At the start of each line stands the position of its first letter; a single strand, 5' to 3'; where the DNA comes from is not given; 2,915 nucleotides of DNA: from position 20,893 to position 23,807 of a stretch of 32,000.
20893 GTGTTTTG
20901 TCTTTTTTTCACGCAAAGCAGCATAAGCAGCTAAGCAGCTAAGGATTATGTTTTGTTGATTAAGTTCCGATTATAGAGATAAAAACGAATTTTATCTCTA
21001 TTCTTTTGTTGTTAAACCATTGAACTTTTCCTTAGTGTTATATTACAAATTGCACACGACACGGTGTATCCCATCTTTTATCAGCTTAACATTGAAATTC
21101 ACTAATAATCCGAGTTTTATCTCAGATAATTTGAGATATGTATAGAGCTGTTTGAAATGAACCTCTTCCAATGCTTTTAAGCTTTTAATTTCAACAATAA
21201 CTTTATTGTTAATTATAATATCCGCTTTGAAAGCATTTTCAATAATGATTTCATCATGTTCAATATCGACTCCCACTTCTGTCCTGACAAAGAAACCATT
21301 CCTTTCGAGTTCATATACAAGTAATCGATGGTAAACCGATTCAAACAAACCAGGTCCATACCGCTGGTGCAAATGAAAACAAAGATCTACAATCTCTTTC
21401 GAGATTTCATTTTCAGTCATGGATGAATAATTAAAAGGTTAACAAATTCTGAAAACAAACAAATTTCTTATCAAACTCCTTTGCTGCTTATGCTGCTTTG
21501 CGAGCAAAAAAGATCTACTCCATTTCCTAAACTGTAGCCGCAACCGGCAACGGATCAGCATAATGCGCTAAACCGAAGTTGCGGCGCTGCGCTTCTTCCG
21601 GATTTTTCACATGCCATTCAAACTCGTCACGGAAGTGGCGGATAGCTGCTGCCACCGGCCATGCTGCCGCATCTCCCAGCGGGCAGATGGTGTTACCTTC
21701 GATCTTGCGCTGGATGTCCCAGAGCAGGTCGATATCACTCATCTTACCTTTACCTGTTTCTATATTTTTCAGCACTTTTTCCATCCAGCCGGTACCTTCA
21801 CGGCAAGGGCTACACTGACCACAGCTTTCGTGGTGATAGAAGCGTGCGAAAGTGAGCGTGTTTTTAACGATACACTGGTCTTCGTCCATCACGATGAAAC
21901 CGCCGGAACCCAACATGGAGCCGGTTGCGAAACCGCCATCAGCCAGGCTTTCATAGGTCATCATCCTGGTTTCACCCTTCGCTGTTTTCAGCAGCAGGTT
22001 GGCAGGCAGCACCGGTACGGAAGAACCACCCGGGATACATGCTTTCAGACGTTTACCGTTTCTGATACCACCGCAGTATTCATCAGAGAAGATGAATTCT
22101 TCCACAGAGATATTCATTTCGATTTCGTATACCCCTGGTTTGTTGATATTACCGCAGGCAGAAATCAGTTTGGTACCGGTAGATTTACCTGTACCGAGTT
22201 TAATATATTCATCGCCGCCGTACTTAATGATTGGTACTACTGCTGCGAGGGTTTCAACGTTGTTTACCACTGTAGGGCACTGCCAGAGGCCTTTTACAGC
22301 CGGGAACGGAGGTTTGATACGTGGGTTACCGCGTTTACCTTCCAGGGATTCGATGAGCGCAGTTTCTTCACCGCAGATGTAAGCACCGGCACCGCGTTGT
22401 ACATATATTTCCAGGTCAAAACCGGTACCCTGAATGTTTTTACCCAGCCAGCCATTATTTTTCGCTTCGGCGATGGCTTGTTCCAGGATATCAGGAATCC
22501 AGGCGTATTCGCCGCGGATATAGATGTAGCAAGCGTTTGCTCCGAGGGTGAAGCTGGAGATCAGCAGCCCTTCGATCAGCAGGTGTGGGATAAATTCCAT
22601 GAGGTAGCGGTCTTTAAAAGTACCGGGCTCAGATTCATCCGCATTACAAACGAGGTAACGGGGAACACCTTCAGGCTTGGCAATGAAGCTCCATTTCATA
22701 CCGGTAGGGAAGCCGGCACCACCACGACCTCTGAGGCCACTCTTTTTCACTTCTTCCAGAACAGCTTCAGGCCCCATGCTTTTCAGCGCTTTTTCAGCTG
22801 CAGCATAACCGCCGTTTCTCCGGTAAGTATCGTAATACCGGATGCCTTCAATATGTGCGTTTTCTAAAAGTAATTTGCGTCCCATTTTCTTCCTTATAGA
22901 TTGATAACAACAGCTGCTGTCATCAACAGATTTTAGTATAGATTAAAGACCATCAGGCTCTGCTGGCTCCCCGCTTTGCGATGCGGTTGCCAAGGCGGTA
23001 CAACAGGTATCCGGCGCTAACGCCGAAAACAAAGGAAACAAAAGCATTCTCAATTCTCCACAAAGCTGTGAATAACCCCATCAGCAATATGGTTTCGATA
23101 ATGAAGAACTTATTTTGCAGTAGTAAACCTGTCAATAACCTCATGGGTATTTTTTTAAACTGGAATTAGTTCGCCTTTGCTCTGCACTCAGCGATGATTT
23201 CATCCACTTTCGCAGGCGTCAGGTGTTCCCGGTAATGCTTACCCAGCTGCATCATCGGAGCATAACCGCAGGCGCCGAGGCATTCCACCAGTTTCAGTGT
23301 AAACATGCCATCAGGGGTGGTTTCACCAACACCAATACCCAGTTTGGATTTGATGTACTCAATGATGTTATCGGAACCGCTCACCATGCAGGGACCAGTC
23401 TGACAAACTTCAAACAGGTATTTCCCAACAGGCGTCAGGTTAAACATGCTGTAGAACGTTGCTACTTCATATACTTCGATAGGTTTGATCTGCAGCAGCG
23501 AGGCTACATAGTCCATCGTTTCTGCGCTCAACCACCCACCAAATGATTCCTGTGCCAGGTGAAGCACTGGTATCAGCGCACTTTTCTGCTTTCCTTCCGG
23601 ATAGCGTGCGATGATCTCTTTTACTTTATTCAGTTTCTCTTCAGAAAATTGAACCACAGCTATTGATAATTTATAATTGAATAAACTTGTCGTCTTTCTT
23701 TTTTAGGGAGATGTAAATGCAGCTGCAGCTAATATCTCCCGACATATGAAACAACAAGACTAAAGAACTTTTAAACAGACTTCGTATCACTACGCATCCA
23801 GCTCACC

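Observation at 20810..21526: AT-rich GxxExxY (PD-(D/E)XK-fold) gene bracketed by perfect 20-bp inverted repeats splits the complex I operon between nuoF and nuoG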

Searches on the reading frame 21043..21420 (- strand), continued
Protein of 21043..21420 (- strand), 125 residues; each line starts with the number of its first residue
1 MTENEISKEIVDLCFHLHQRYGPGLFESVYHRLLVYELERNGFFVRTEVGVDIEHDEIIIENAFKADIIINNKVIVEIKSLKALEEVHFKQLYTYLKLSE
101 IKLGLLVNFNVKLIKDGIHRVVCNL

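Call 30: find_related_loci(query=window:21043-21420:-, collection=genome_contigs, flank=10000)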
Query window:21043-21420:- (125 aa) in genome_contigs; peptide patterns used: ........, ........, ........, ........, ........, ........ (x = any residue, [..] = any of these).
599 stretches matched a pattern (row limit reached: there are more); 445 encode a relative of the query (tblastn E <= 1e-3); the best 80 are kept; 80 distinct loci.
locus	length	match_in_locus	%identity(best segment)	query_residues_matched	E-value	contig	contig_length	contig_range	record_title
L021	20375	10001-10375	72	1-125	2e-58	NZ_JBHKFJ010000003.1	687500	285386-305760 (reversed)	Chitinophaga sp. Hz27 contig3, whole genome shotgun sequence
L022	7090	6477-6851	62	1-125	5e-49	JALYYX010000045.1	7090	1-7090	MAG: Bacteroidota bacterium isolate KAP bin50 SD1490-92_k127_1229503, whole genome shotgun sequence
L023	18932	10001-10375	62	1-125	1e-48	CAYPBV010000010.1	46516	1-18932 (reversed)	MAG TPA_asm: uncultured Chitinophagaceae bacterium isolate binchicken_co311_65 genome assembly, contig: NODE_1341_length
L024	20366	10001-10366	62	1-122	5e-48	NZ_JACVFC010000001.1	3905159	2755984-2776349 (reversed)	Chitinophaga qingshengii strain JCM 30026 1, whole genome shotgun sequence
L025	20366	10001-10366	61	1-122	4e-48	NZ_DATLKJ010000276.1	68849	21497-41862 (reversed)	MAG: Chitinophaga sp. isolate SMAG_U13719 k141_160816, whole genome shotgun sequence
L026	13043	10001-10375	61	1-125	6e-48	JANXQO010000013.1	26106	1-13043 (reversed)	MAG: Chitinophagales bacterium isolate GL140_5_concoct_245 GL140_5_k141_2802306, whole genome shotgun sequence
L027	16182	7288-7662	60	1-125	6e-48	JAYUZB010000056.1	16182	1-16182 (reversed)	MAG: Chitinophagaceae bacterium isolate GL139_UP_metabinner_7_sub GL139_UP_metabinner_7_sub_55, whole genome shotgun seq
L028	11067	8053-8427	61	1-125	1e-47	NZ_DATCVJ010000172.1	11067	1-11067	MAG: Chitinophaga sp. isolate SMAG_U7382 k141_121528, whole genome shotgun sequence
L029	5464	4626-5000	61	1-125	2e-47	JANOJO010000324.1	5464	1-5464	MAG: Bacteroidota bacterium isolate VAR_48_metabat_19_sub VAR_48_k141_864191, whole genome shotgun sequence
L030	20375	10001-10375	61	1-125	6e-47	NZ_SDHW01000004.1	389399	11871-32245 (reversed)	Lacibacter luteus strain TTM-7 NODE_4_length_389399_cov_91, whole genome shotgun sequence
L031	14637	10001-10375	62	1-125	4e-47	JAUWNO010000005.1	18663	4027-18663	MAG: Armatimonadota bacterium isolate CSMAG_2426 CSMAG_2426_k141_191212_length_18663_cov_9.9203, whole genome shotgun se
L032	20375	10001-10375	60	1-125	3e-47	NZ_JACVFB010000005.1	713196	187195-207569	Chitinophaga varians strain KACC 19415 5, whole genome shotgun sequence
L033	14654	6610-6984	62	1-125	9e-47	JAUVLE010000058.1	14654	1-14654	MAG: Candidatus Cloacimonadota bacterium isolate CSMAG_498 CSMAG_498_k141_580520_length_14654_cov_9.0000, whole genome s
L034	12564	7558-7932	61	1-125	8e-47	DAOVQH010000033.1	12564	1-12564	MAG TPA_asm: Candidatus Cloacimonadota bacterium isolate CSMAG_1570 CSMAG_1570_k141_818252_length_12564_cov_93.6426, who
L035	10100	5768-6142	61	1-125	1e-46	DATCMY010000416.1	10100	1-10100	MAG TPA_asm: Hanamia sp. isolate SMAG_U7161 k141_115573, whole genome shotgun sequence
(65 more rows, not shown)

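Call 36: search_solved_structures(query=window:21043-21420:-, max_evalue=1, show_alignments=2)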
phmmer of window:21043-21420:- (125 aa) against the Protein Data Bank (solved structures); distinct sequences matched with E-value up to 1: 0.

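Call 42: predict_structure(alignment_id=A1)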
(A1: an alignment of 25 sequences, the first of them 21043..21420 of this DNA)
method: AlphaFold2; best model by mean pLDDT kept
length: 125 residues; sequences in the alignment: 25
mean_pLDDT: 89.2   pTM: 0.81
mean pLDDT of the five models: 89.2, 85.6, 82.4, 74.9, 59.8
residues with pLDDT >= 90: 69; 70-90: 55; 50-70: 1; < 50: 0
segments of 3 or more residues with pLDDT < 50: none
pLDDT, mean of each block of 10 residues (from residue 1): 94 95 89 97 90 82 86 92 80 89 93 89 80
secondary structure, 60 per line:
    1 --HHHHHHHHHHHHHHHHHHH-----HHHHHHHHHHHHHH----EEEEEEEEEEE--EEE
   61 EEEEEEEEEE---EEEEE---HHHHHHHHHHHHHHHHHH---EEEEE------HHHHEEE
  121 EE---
elements in order: H3-21 H27-40 E45-55 E58-70 E74-78 H82-99 E103-107 H114-117 E118-122

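Call 45: fold_search(model_id=the predicted structure, library=pdb)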
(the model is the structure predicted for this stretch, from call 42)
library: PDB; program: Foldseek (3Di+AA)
matches with E <= 10: 396; with E <= 0.001: 1
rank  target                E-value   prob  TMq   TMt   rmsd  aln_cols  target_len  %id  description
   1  4ic1_B                9.0e-04  1.00  0.50  0.34   3.7       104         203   29  Crystal structure of SSO0001 (released 2013-01-16)
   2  4ic1_G                1.9e-03  1.00  0.53  0.36   3.7       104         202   31  Crystal structure of SSO0001 (released 2013-01-16)
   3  4ic1_A                2.0e-03  0.99  0.48  0.32  11.7       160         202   21  Crystal structure of SSO0001 (released 2013-01-16)
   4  3sz4                  2.8e-03  1.00  0.47  0.33   5.2       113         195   19  Crystal Structure of LHK-Exo in complex with dAMP (released 2012-02-15)
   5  3syy                  2.8e-03  0.99  0.43  0.30   5.4       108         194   19  Crystal Structure of an alkaline exonuclease (LHK-Exo) from Laribacter hongkongensis (released 2012-02-15)
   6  4ic1_D                5.0e-03  1.00  0.51  0.33   3.6       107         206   27  Crystal structure of SSO0001 (released 2013-01-16)
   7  3ijm_A                1.2e-02  0.96  0.44  0.39   6.9       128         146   12  The structure of a restriction endonuclease-like fold superfamily protein from Spirosoma linguale. (released 2009-09-22)
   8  3k93                  2.6e-02  0.84  0.45  0.28  14.1       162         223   13  Crystal structure of phage related exonuclease (YP_719632.1) from HAEMOPHILUS SOMNUS 129PT at 2.15 A resolution (released 2009-11-03)
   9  9nl3_A                3.0e-02  0.91  0.43  0.07   4.9       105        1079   20  Structure of R2 retrotransposon protein from Taeniopygia guttata initiating target-primed reverse transcription (released 2025-06-18)
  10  3h4r                  3.0e-02  0.77  0.44  0.29  10.6       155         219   14  Crystal structure of E. coli RecE exonuclease (released 2009-05-26)
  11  6m9k_B                3.8e-02  0.85  0.48  0.30  14.3       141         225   13  Crystal structure of lambda exonuclease in complex with the Red beta C-terminal domain (released 2019-01-02)
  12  2cv8_B                4.1e-02  0.41  0.29  0.22   9.7       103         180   14  Crystal structure of tRNA-intron endonuclease from Sulfolobus tokodaii (released 2005-12-01)
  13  8iby_C                5.3e-02  0.89  0.44  0.09   4.5       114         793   15  Structure of R2 with 5'ORF (released 2023-09-20)
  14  4g6v_A                7.4e-02  0.21  0.27  0.26   8.9       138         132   11  CdiA-CT/CdiI toxin and immunity complex from Burkholderia pseudomallei (released 2012-12-12)
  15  9nl2_A                7.9e-02  0.69  0.37  0.06   5.5       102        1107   17  Structure of R2 retrotransposon protein from Platysternon megacephalum initiating target-primed reverse transcription (released 2025-06-18)
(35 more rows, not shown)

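Call 60: search_protein_families(library=padloc, proteins=[window:21043-21420:-], max_evalue=0.01)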
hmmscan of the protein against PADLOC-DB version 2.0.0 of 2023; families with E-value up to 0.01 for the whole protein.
window:21043-21420:- (125 aa): 5 families
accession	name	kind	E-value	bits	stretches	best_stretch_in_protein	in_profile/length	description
PDLC01771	Cas4b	-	0.00028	19.1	1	54-98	49-91/162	-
PDLC01447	Cas4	-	0.00046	18.7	1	40-107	46-103/161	"CAS-I,CAS-II,CAS-III,CAS-IV,CAS-V,CAS-VI; acquisition_associated"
PDLC01611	Cas4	-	0.0024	16.2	1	54-100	44-91/158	"CAS-I,CAS-II,CAS-III,CAS-IV,CAS-V,CAS-VI; acquisition_associated"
PDLC02086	Cas4b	-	0.0044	15.1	1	57-97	51-90/161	-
PDLC04597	PDC-M36A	-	0.0045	13.8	1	70-110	357-397/457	-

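Call 61: search_protein_families(library=phrogs, proteins=[window:21043-21420:-], max_evalue=0.001)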
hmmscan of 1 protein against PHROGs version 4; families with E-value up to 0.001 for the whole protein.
window:21043-21420:- (125 aa): 0 families

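Call 74: find_encoding_contigs(protein=P0112, flank=3000, max_places=10)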
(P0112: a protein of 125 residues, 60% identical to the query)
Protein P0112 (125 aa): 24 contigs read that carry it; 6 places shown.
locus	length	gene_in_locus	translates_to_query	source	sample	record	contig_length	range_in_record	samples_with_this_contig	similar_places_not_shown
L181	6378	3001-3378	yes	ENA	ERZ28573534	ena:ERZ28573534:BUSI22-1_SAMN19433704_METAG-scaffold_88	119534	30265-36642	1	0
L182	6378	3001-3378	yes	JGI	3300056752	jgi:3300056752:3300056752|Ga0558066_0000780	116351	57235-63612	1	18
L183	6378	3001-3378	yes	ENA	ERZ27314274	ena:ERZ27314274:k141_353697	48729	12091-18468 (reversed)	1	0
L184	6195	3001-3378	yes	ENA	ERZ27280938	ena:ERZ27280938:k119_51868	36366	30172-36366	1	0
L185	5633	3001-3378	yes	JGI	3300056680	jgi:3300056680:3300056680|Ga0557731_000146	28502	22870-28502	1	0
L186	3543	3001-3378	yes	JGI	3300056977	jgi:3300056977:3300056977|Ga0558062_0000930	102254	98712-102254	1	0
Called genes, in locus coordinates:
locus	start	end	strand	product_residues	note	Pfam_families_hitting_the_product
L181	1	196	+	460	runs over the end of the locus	PF01979:Amidohydro_1, PF07969:Amidohydro_3 (weak)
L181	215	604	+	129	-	PF05635:23S_rRNA_IVP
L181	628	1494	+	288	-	PF00795:CN_hydrolase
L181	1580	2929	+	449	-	PF14691:Fer4_20, PF01946:Thi4 (weak), PF00890:FAD_binding_2 (weak), PF01266:DAO (weak), PF01494:FAD_binding_3, PF07992:Pyr_redox_2, PF12831:FAD_oxidored (weak), PF13450:NAD_binding_8, +7 more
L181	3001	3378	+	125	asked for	PF13366:PDDEXK_3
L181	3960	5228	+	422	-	PF01180:DHO_dh, PF01207:Dus, PF00037:Fer4 (faint), PF12797:Fer4_2 (faint), PF12838:Fer4_7, PF14697:Fer4_21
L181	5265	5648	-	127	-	PF05154:TM2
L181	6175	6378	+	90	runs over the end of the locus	-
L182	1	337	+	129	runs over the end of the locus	PF05635:23S_rRNA_IVP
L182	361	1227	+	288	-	PF00795:CN_hydrolase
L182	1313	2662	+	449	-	PF14691:Fer4_20, PF01946:Thi4 (weak), PF00890:FAD_binding_2 (weak), PF01266:DAO, PF01494:FAD_binding_3, PF07992:Pyr_redox_2, PF12831:FAD_oxidored (weak), PF13450:NAD_binding_8, +7 more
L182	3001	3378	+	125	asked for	PF13366:PDDEXK_3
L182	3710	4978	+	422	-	PF01180:DHO_dh, PF01207:Dus, PF00037:Fer4 (faint), PF12797:Fer4_2 (faint), PF12838:Fer4_7, PF14697:Fer4_21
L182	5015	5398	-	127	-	PF05154:TM2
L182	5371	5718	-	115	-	PF10825:DUF2752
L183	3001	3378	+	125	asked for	PF13366:PDDEXK_3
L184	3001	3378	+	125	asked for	PF13366:PDDEXK_3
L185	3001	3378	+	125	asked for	PF13366:PDDEXK_3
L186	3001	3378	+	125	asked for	PF13366:PDDEXK_3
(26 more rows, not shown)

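Call 78: search_dna_similar(query=window:21043-21420:-, collection=phages, mode=protein, max_evalue=0.00001, max_rows=12)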
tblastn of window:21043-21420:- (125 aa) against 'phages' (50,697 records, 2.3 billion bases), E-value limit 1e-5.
No match.

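Call 79: search_dna_similar(query=window:21043-21420:-, collection=plasmids, mode=protein, max_evalue=0.00001, max_rows=12)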
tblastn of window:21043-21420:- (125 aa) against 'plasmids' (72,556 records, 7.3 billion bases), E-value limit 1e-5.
Records with a match: 5; places in all: 5; records where one place covers at least 80% of the query: 5.
Best place of each record, by identity: <60% 5.
By first word of the organism name: Bernardetia 1; Gemmatirosa 1; Sphingomonas 1; Bacteroides 1; Fusobacteria 1.
By predicted mobility (MOB-suite, as given by PLSDB): non-mobilizable 5.
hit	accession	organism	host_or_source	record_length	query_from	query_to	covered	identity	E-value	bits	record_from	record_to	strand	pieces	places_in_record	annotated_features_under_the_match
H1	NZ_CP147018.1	Bernardetia sp. Wsw4-3y2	Red alga,Red algae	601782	1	122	98%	39.8%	6e-15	76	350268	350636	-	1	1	GxxExxY protein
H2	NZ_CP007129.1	Gemmatirosa kalamazoonensis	-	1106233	1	125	91%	42.1%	2e-11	92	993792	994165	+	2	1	record has no annotation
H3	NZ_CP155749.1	Sphingomonas parapaucimobilis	Chinese cabbage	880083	6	122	94%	39.3%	8e-18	85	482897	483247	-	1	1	GxxExxY protein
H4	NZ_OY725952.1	Bacteroides finegoldii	-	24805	4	122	95%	37.8%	3e-14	74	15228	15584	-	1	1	GxxExxY protein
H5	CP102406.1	Fusobacteria bacterium ZRK30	pure culture,cold seep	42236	1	112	90%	34.8%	2e-7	55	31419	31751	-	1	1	GxxExxY protein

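Call 87: search_protein_representatives(protein=window:21043-21420:-)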
Query: 125 residues. Proteins with E-value up to 0.001 (for the whole library): 12478; up to 1e-10: 2801; up to 1e-30: 12. The best 150 are listed.
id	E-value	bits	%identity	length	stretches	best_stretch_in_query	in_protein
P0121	5.7e-36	139.7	56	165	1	1-122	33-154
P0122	1.3e-34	135.3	52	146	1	1-123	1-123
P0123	2.4e-34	134.5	31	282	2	5-123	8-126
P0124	9.6e-34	132.5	33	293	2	2-124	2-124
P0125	3.1e-33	130.9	52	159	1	1-123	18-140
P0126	8.8e-33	129.4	33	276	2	2-122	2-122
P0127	1.0e-31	126.0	51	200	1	1-123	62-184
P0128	2.1e-31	125.0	47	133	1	1-123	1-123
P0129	2.3e-31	124.9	51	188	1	1-122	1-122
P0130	2.8e-31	124.6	51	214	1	1-123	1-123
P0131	3.2e-31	124.4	49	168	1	1-122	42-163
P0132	3.8e-31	124.1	51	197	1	1-123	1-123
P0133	3.0e-30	121.3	50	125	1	1-125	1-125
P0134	4.4e-30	120.7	50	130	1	6-122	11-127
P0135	9.5e-30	119.6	50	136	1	6-122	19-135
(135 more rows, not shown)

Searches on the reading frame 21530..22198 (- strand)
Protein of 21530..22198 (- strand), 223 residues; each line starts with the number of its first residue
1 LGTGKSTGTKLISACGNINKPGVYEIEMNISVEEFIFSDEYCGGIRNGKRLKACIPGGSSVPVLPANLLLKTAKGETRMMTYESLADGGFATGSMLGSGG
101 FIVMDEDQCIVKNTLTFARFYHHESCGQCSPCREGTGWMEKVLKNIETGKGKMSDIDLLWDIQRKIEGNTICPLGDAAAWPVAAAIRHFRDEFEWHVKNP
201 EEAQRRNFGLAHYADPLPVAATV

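Call 52: find_related_loci(query=window:21530-22198:-, collection=metagenome_contigs, flank=3000)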
Query window:21530-22198:- (223 aa) in metagenome_contigs; peptide patterns used: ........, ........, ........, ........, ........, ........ (x = any residue, [..] = any of these).
600 stretches matched a pattern (row limit reached: there are more); 587 encode a relative of the query (tblastn E <= 1e-3); the best 80 are kept; 80 distinct loci.
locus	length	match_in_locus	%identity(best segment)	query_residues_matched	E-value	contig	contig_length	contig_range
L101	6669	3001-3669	85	1-223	1e-134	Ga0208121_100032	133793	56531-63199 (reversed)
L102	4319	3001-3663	86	1-221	7e-135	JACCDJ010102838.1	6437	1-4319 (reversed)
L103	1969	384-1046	84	1-221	4e-142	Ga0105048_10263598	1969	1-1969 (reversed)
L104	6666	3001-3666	90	1-222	1e-132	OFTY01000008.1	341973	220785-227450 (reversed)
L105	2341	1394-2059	89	1-222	7e-140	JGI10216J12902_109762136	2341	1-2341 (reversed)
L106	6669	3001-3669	88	1-223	1e-131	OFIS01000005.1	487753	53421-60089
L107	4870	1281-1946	88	1-222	2e-132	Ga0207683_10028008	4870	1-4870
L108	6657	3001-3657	85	1-219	2e-131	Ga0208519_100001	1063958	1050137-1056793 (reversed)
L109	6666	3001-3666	88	1-222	5e-131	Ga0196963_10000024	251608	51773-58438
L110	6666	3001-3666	88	1-222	6e-131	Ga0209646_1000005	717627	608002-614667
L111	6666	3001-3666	87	1-222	1e-130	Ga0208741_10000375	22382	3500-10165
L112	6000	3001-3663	88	1-221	2e-130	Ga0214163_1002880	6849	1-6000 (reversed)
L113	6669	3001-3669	88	1-223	4e-130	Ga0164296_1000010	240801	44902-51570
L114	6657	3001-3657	87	1-219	7e-130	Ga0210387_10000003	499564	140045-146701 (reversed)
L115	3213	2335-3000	87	1-220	2e-134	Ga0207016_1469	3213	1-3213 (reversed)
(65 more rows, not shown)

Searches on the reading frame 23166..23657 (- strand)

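Call 9: search_protein_families(library=pfam, proteins=[window:23166-23657:-], max_evalue=0.001)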
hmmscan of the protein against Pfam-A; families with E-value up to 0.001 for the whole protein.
window:23166-23657:- (163 aa): 1 family
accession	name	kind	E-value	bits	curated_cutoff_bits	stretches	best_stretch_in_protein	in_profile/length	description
PF01257.25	2Fe-2S_thioredx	-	1.4e-57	194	24.8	1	12-158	1-144/145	Thioredoxin-like [2Fe-2S] ferredoxin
